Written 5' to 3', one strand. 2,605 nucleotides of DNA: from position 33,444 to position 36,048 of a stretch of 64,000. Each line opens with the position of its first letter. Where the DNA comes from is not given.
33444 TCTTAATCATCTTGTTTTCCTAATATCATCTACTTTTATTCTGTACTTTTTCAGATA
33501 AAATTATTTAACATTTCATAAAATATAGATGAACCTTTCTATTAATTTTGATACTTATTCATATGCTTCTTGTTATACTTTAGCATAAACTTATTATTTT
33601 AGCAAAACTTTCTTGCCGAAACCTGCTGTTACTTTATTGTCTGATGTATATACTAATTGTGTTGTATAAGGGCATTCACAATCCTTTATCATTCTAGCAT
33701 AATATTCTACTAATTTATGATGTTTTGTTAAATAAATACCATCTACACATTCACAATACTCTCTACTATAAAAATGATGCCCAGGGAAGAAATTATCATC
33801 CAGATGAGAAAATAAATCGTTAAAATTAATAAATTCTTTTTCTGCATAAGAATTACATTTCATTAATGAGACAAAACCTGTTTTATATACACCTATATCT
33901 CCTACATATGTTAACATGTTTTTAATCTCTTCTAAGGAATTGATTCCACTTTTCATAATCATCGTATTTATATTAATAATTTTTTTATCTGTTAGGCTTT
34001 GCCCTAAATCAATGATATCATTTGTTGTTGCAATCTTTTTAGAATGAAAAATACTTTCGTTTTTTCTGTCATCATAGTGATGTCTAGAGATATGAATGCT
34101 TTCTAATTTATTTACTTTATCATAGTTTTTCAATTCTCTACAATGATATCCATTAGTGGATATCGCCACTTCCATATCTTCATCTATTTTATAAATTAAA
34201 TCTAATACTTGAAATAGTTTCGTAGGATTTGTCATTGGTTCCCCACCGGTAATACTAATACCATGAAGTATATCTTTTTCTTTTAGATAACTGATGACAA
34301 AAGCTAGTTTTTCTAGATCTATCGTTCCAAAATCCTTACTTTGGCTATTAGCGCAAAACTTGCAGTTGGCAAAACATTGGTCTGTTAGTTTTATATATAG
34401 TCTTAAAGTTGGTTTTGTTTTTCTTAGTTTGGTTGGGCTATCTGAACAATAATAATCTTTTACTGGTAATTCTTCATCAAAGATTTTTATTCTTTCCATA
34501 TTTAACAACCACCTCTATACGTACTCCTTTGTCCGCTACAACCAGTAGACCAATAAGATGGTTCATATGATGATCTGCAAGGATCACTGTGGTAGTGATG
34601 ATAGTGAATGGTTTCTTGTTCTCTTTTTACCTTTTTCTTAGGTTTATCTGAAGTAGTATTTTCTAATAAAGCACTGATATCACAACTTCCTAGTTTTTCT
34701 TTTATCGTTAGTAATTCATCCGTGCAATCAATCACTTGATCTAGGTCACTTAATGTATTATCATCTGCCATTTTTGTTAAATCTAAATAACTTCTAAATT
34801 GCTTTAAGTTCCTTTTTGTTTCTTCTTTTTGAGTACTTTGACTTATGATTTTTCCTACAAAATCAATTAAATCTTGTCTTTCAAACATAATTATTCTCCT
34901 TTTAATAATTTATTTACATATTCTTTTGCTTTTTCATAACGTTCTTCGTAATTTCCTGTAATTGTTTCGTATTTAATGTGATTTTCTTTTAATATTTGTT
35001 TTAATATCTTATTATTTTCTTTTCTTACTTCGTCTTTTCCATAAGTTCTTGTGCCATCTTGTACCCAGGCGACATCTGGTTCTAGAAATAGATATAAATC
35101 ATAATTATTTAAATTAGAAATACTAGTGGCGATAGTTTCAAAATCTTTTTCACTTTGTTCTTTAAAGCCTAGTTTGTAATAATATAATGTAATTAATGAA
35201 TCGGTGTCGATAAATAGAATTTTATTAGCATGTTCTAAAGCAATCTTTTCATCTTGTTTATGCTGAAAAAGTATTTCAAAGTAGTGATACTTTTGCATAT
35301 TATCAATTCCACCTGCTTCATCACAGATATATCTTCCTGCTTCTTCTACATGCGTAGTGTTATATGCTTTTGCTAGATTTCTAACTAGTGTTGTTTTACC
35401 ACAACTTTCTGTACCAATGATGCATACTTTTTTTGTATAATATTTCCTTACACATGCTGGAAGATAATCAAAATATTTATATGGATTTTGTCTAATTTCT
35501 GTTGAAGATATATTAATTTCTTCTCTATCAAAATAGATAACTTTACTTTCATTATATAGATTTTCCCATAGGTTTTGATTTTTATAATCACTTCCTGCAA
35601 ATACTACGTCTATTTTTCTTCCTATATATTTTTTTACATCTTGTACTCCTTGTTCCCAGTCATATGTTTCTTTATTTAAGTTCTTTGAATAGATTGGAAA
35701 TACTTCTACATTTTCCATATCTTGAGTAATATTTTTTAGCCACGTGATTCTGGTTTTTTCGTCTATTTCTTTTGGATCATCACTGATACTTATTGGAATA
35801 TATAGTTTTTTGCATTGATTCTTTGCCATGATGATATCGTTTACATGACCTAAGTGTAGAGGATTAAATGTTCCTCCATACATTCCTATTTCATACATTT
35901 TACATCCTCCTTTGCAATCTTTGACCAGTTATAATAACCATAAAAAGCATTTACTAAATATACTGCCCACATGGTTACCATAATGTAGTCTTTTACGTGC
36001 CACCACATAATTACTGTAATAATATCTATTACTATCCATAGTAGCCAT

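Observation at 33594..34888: His/Tyr/Cys-tailed 128-aa protein translationally coupled to an orphan radical SAM enzyme inside an NAD salvage operon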

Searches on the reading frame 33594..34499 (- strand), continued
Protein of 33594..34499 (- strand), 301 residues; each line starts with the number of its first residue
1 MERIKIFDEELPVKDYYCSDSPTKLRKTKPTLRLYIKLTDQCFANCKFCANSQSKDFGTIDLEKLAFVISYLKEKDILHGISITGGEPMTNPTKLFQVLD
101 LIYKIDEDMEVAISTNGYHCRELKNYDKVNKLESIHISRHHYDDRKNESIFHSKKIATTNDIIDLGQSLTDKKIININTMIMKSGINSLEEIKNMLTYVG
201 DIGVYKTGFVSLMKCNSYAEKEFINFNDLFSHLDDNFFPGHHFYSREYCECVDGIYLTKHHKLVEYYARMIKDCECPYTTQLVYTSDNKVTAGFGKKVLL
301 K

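Call 79: fold_search(model_id=the predicted structure, library=viral)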
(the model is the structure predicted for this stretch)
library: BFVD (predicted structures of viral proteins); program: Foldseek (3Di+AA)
matches with E <= 10: 577; with E <= 0.001: 21
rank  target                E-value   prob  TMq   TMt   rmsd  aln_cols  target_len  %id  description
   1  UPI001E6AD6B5         4.4e-12  1.00  0.63  0.42   8.0       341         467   18  (no name look-up for this kind of identifier)
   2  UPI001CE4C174         8.5e-12  1.00  0.60  0.49   8.6       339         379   18  (no name look-up for this kind of identifier)
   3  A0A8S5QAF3            9.1e-10  1.00  0.54  0.59   6.5       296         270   15  Radical SAM core domain-containing protein [Siphoviridae sp. ctu9a31]
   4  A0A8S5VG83            5.1e-06  1.00  0.48  0.40   7.2       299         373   16  Putative Fe-S oxidoreductase [Myoviridae sp. ctkfK18]
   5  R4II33                7.4e-06  1.00  0.46  0.52   5.8       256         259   12  (no name in the UniProt tables at hand)
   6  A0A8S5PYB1            1.1e-05  1.00  0.49  0.53   6.4       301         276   15  Radical SAM core domain-containing protein [Podoviridae sp. ctIlO27]
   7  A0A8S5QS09            2.3e-05  1.00  0.47  0.27   7.8       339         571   14  7-cyano-7-deazaguanine synthase [Myoviridae sp. ctgXL3]
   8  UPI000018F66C         3.5e-05  1.00  0.43  0.47   3.9       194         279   16  (no name look-up for this kind of identifier)
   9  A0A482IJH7            4.4e-05  1.00  0.43  0.30   4.7       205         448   16  Putative radical SAM superfamily protein [Erwinia phage Derbicus]
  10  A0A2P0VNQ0            5.6e-05  1.00  0.43  0.45   6.8       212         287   15  Pyruvate formate-lyase 1-activating enzyme [Tetraselmis virus 1]
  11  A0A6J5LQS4            5.6e-05  1.00  0.40  0.28   8.0       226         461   15  Radical_SAM domain containing protein [uncultured Caudovirales phage]
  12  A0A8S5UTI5            6.4e-05  1.00  0.45  0.36   3.7       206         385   14  Fe-S oxidoreductase [Myoviridae sp. ctYA416]
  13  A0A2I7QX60            7.2e-05  1.00  0.40  0.57   7.9       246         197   14  (no name in the UniProt tables at hand)
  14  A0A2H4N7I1            8.6e-05  1.00  0.37  0.34   5.2       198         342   18  (no name in the UniProt tables at hand)
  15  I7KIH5                1.0e-04  1.00  0.43  0.42   4.6       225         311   16  Radical SAM domain-containing protein [Campylobacter phage CP21]
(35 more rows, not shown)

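Call 82: search_protein_families(library=pfam, proteins=[L001:6940-7818:+, L013:6950-7780:+, L014:6950-7790:+], max_evalue=1)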
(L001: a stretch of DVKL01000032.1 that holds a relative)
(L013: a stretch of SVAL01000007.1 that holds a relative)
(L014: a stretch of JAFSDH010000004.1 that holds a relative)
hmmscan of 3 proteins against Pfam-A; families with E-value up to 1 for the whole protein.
L001:6940-7818:+ (293 aa): 1 family
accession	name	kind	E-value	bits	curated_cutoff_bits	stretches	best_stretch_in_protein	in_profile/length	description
PF03747.19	ADP_ribosyl_GH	-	2.9e-35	122.8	26.2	1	1-250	3-281/287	ADP-ribosylglycohydrolase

L013:6950-7780:+ (277 aa): 2 families
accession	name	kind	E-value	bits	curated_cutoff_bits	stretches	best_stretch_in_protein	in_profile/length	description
PF03747.19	ADP_ribosyl_GH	-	1.4e-28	100.9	26.2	1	25-242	29-281/287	ADP-ribosylglycohydrolase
PF20302.4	HisK-N-like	-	0.024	15.3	27.8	1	147-206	36-94/132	HisK-N-like globin domain of the ASK signalosome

L014:6950-7790:+ (280 aa): 4 families
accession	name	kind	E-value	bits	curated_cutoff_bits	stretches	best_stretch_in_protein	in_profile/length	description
PF03747.19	ADP_ribosyl_GH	-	4.8e-27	95.8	26.2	1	1-244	9-281/287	ADP-ribosylglycohydrolase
PF13625.11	Helicase_C_3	-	0.044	14.2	34.2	1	214-258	42-84/125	Helicase conserved C-terminal domain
PF00538.25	Linker_histone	-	0.069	13.8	22.4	1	160-179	18-37/74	linker histone H1 and H5 family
PF20302.4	HisK-N-like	-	0.18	12.4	27.8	1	147-211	50-95/132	HisK-N-like globin domain of the ASK signalosome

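Call 92: find_related_loci(query=A9, collection=viral_contigs, flank=5000)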
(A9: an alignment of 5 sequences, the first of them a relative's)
Query A9 (299 aa) in viral_contigs; peptide patterns used: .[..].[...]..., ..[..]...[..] (x = any residue, [..] = any of these).
340 stretches matched a pattern; 11 encode a relative of the query (tblastn E <= 1e-3); 11 distinct loci.
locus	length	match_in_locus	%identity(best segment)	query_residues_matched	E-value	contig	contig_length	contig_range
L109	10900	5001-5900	87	1-299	0e+0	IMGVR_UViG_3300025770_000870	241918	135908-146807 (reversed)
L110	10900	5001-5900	87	1-299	0e+0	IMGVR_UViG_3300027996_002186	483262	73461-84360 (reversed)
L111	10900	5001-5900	87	1-299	0e+0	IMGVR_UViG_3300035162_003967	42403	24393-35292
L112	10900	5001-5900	87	1-299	0e+0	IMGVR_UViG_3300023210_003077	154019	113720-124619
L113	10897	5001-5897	74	1-299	1e-157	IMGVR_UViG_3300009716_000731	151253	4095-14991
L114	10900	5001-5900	69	1-299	5e-145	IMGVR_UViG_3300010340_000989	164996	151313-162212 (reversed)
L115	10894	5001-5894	69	2-299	3e-144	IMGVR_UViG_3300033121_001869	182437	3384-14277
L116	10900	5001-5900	69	1-299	2e-145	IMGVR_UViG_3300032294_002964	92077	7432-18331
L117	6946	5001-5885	50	1-299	1e-92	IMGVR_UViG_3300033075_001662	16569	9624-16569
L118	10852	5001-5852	40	5-295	8e-66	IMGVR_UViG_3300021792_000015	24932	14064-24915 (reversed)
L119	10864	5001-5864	51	1-291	6e-102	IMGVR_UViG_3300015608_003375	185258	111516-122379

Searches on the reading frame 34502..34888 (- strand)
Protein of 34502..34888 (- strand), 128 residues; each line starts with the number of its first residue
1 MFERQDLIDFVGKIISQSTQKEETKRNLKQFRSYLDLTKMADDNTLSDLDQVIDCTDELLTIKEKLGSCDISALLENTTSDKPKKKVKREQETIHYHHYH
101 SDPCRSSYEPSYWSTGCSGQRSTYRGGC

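Call 3: search_protein_families(library=pfam, proteins=[window:34502-34888:-], max_evalue=0.1)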
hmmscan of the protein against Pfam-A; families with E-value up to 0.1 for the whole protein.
window:34502-34888:- (128 aa): 1 family
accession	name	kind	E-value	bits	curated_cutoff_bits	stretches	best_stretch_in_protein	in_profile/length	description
PF06854.16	Phage_Gp15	-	0.0063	17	23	1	29-93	20-84/170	Bacteriophage Gp15 protein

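Call 4: search_protein_families(library=ncbifam, proteins=[window:34502-34888:-], max_evalue=0.1)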
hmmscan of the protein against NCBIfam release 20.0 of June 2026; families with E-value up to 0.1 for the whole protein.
window:34502-34888:- (128 aa): 1 family
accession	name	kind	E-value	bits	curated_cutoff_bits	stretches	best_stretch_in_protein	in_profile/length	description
NF033597.1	denti_PrcA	equivalog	0.098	10.9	200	0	3-63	471-531/611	dentilisin complex subunit PrcA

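Call 6: find_homologous_proteins(query=window:34502-34888:-, max_evalue=0.01)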
Query window:34502-34888:- (128 aa): 14 proteins with E <= 0.01 among 18 candidates.
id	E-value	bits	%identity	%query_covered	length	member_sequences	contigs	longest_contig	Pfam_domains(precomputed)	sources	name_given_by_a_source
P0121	7.3e-79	280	98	100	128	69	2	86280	-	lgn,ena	-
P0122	1.1e-73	263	92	100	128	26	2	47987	-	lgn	-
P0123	2.1e-71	256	89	100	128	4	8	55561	-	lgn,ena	-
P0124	3.5e-71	255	90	100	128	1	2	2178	-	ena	-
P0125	5.6e-65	235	80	100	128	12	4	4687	-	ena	-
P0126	2.2e-64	233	80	100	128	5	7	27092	-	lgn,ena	-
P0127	2.1e-63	230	80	100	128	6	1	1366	-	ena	-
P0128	1.0e-62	228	77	100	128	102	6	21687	-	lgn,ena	-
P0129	1.5e-62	227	77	100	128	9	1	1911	-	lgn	-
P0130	2.3e-62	227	83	100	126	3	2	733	-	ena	-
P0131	3.9e-62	226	79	100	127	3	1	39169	-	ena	-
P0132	7.4e-61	222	75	100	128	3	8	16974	-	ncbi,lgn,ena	-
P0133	8.9e-34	134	62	60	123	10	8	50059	-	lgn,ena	-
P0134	5.0e-26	109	86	51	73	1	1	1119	-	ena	-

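Call 17: find_homologous_proteins(query=A3, max_evalue=0.01)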
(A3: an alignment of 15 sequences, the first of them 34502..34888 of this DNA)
Query A3 (15 sequences) (128 aa, profile of the alignment): 74 proteins with E <= 0.01 among 741 candidates.
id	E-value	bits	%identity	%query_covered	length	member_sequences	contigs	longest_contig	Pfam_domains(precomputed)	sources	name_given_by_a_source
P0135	2.8e-39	152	42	77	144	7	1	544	-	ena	-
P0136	4.5e-39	152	42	77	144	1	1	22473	-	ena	-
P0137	8.0e-39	151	33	67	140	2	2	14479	-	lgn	-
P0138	3.1e-38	149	42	77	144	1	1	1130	-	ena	-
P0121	3.7e-38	149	98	100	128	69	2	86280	-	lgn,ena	-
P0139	4.1e-38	148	42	77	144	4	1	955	-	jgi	jgi:hypothetical protein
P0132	9.5e-38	147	75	100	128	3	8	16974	-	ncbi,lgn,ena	-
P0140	1.2e-37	147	32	70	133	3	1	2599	-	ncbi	-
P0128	1.3e-37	147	77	100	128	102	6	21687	-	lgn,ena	-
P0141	2.3e-37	146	37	91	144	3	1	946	-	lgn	-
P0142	3.0e-37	146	38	77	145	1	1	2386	-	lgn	-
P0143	3.0e-37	146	33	73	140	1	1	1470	-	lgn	-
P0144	4.5e-37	145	42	77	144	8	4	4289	-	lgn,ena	-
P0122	4.7e-37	145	92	100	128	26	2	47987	-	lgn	-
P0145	7.1e-37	144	33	73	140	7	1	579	-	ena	-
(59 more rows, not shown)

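Call 40: search_protein_families(library=padloc, proteins=[window:34502-34888:-], max_evalue=0.001)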
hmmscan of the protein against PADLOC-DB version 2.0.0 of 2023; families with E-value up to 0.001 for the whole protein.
window:34502-34888:- (128 aa): 0 families

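Call 52: predict_structure(alignment_id=A6)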
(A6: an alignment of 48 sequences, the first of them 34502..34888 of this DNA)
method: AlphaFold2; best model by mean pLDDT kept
length: 128 residues; sequences in the alignment: 48
mean_pLDDT: 66.0   pTM: 0.44
mean pLDDT of the five models: 66.0, 64.4, 62.3, 62.0, 57.2
residues with pLDDT >= 90: 1; 70-90: 63; 50-70: 15; < 50: 49
segments of 3 or more residues with pLDDT < 50: 79-109, 111-128
pLDDT, mean of each block of 10 residues (from residue 1): 77 81 87 88 85 84 74 59 42 45 45 43 44
secondary structure, 60 per line:
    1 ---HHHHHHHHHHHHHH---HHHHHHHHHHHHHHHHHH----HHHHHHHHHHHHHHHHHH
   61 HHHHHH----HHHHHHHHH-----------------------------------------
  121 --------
elements in order: H4-17 H21-38 H43-66 H71-79

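Call 56: fold_search(model_id=the predicted structure, library=pdb)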
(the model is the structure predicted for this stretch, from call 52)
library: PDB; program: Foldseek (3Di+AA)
matches with E <= 10: 13; with E <= 0.001: 0
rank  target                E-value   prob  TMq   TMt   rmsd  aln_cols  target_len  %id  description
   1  2jmg_MODEL_1_A        4.7e+00  0.05  0.21  0.21  12.6       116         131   11  Solution structure of V7R mutant of HIV-1 myristoylated matrix protein (released 2007-02-06)
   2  6ww2_R                5.3e+00  0.08  0.25  0.11   6.6        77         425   18  Structure of human Frizzled5 by fiducial-assisted cryo-EM (released 2020-08-19)
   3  4dng_A                6.0e+00  0.05  0.17  0.08   7.5        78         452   22  Crystal structure of putative aldehyde dehydrogenase from Bacillus subtilis subsp. subtilis str. 168 (released 2012-02-22)
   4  4er9                  6.7e+00  0.08  0.28  0.31   6.2        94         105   18  Crystal structure of cytochrome b562 from Salmonella enterica subsp. enterica serovar Typhimurium str. 14028S (released 2012-05-09)
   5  3zdm_B                7.1e+00  0.12  0.26  0.54   7.2        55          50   20  Crystal structure of the Sgt2 N domain and the Get5 UBL domain complex (released 2013-10-02)
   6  5iu4                  8.4e+00  0.06  0.25  0.11   6.9        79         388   19  Crystal structure of stabilized A2A adenosine receptor A2AR-StaR2-bRIL in complex with ZM241385 at 1.7A resolution (released 2016-06-29)
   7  9isi                  8.4e+00  0.05  0.23  0.11   8.5        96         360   16  Structure of human C3aR in apo state (released 2025-04-23)
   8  4cpg_MODEL_1_A        8.4e+00  0.04  0.21  0.35   8.1        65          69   14  Solution structure of the SGTA N-terminal domain (released 2014-12-03)
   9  1xwm                  8.4e+00  0.02  0.16  0.11  10.5        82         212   13  The crystal structure of PhoU (phosphate uptake regulator), Structural genomics (released 2004-12-14)
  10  7v9g_G                8.9e+00  0.06  0.29  0.34  15.7       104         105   10  Native BEN4 domain of protein Bend3 with DNA (released 2022-02-16)
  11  7qiw_j                8.9e+00  0.05  0.25  0.26  15.5       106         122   22  Specific features and methylation sites of a plant ribosome. 60S ribosomal subunit. (released 2022-07-13)
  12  1w9r_MODEL_1_A        8.9e+00  0.02  0.19  0.19  14.3       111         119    9  Solution Structure of Choline Binding Protein A, Domain R2, the Major Adhesin of Streptococcus pneumoniae (released 2005-02-22)
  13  256b_A                9.4e+00  0.07  0.28  0.32   5.9        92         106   12  IMPROVEMENT OF THE 2.5 ANGSTROMS RESOLUTION MODEL OF CYTOCHROME B562 BY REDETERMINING THE PRIMARY STRUCTURE AND USING  (released 1991-01-15)

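Call 78: search_protein_families(library=phrogs, proteins=[window:34502-34888:-], max_evalue=0.001)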
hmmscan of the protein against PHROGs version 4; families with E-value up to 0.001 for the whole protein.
window:34502-34888:- (128 aa): 0 families

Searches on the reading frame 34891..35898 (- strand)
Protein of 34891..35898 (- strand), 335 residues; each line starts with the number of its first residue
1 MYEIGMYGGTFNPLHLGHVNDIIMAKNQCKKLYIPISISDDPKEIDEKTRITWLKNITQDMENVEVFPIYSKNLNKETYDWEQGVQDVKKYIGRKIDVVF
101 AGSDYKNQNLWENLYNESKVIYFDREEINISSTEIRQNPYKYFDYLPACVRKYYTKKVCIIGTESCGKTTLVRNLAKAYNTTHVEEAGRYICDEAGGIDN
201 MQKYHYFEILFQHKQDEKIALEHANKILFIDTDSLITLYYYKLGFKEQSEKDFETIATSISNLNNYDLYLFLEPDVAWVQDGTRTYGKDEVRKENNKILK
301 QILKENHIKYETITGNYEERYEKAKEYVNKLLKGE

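Call 3: search_protein_families(library=pfam, proteins=[window:34891-35898:-], max_evalue=0.1)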
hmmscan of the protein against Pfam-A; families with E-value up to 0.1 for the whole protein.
window:34891-35898:- (335 aa): 13 families
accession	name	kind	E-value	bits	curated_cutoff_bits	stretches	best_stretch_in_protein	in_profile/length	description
PF13521.12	AAA_28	-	2.6e-34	119.3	27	1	157-320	1-164/164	AAA domain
PF01467.32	CTP_transf_like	-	1.4e-10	41.9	21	1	6-137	1-132/133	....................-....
PF13207.12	AAA_17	-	0.0003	21.5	27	1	162-234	2-80/136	AAA domain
PF08218.17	Citrate_ly_lig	-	0.00079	19.6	20.9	1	12-67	9-63/182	Citrate lyase ligase C-terminal domain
PF00004.35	AAA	-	0.0022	18.9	21.2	1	158-231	1-64/131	ATPase family associated with various cellular activities (AAA)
PF01926.29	MMR_HSR1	-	0.0064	17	21.9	0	157-273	1-83/113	50S ribosome-binding GTPase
PF13173.12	AAA_14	-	0.011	16.2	27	1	157-231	4-69/129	AAA domain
PF13238.12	AAA_18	-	0.013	16.4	29.4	1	158-204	1-44/128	AAA domain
PF10662.15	PduV-EutP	-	0.013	15.7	21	1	156-197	2-46/143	Ethanolamine utilisation - propanediol utilisation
PF08477.19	Roc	-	0.037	14.7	27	0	157-181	1-26/119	Ras of Complex, Roc, domain of DAPkinase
PF00005.33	ABC_tran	-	0.042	14.9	25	0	156-182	12-38/137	ABC transporter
PF13191.12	AAA_16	-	0.044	14.7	32.6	1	157-183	26-52/167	AAA ATPase domain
PF07728.20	AAA_5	-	0.1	13.1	22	0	158-183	2-27/139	AAA domain (dynein-related subfamily)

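Call 4: search_protein_families(library=ncbifam, proteins=[window:34891-35898:-], max_evalue=0.1)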
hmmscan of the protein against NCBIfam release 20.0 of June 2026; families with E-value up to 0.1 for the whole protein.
window:34891-35898:- (335 aa): 32 families (the best 25 are shown)
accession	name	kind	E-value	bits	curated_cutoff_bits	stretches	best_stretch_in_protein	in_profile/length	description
NF005988.0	PRK08099.1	equivalog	9.3e-63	212.7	201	1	2-334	64-408/411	multifunctional transcriptional regulator/nicotinamide-nucleotide adenylyltransferase/ribosylnicotinamide kinase NadR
TIGR01526.1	nadR_NMN_Atrans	equivalog_domain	7.7e-62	209.4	341.15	1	3-321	2-325/325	nicotinamide-nucleotide adenylyltransferase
TIGR01510.1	coaD_prev_kdtB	equivalog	2.2e-09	37.5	103.3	1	5-68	2-66/155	pantetheine-phosphate adenylyltransferase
TIGR00482.1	TIGR00482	equivalog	5.9e-09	36.2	112.45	1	6-93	1-92/194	nicotinate (nicotinamide) nucleotide adenylyltransferase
TIGR01518.1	g3p_cytidyltrns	equivalog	1.1e-07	32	165.4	1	8-137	4-123/125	glycerol-3-phosphate cytidylyltransferase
TIGR00125.1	cyt_tran_rel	domain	1.5e-07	31.5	27.7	1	4-52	1-54/65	adenylyltransferase/cytidyltransferase family protein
NF000840.1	PRK00071.1-3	equivalog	4.9e-07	29.4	150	2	53-156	92-194/201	nicotinate-nucleotide adenylyltransferase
NF005519.0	PRK07152.1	equivalog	7e-07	28.5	315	1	4-136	3-142/361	nicotinate-nucleotide adenylyltransferase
NF000841.0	PRK00071.1-4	equivalog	6.2e-06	26.1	197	1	3-66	8-77/194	nicotinate-nucleotide adenylyltransferase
NF000839.0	PRK00071.1-1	equivalog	2.9e-05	24.1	187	1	5-30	9-34/219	nicotinate-nucleotide adenylyltransferase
TIGR01527.1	arch_NMN_Atrans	equivalog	6.4e-05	22.6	181.2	1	5-139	2-135/167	nicotinamide-nucleotide adenylyltransferase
NF003785.0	PRK05379.1-1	equivalog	0.00017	20.9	418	1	1-55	1-55/347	bifunctional nicotinamide-nucleotide adenylyltransferase/Nudix hydroxylase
NF001985.0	PRK00777.1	subfamily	0.00034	20.7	104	1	6-57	8-58/157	pantetheine-phosphate adenylyltransferase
NF003791.0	PRK05379.2-3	equivalog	0.00047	19.5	409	1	2-155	5-168/340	bifunctional nicotinamide-nucleotide adenylyltransferase/Nudix hydroxylase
NF002243.0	PRK01153.1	subfamily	0.0014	18.3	127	1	5-137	3-134/175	nicotinamide-nucleotide adenylyltransferase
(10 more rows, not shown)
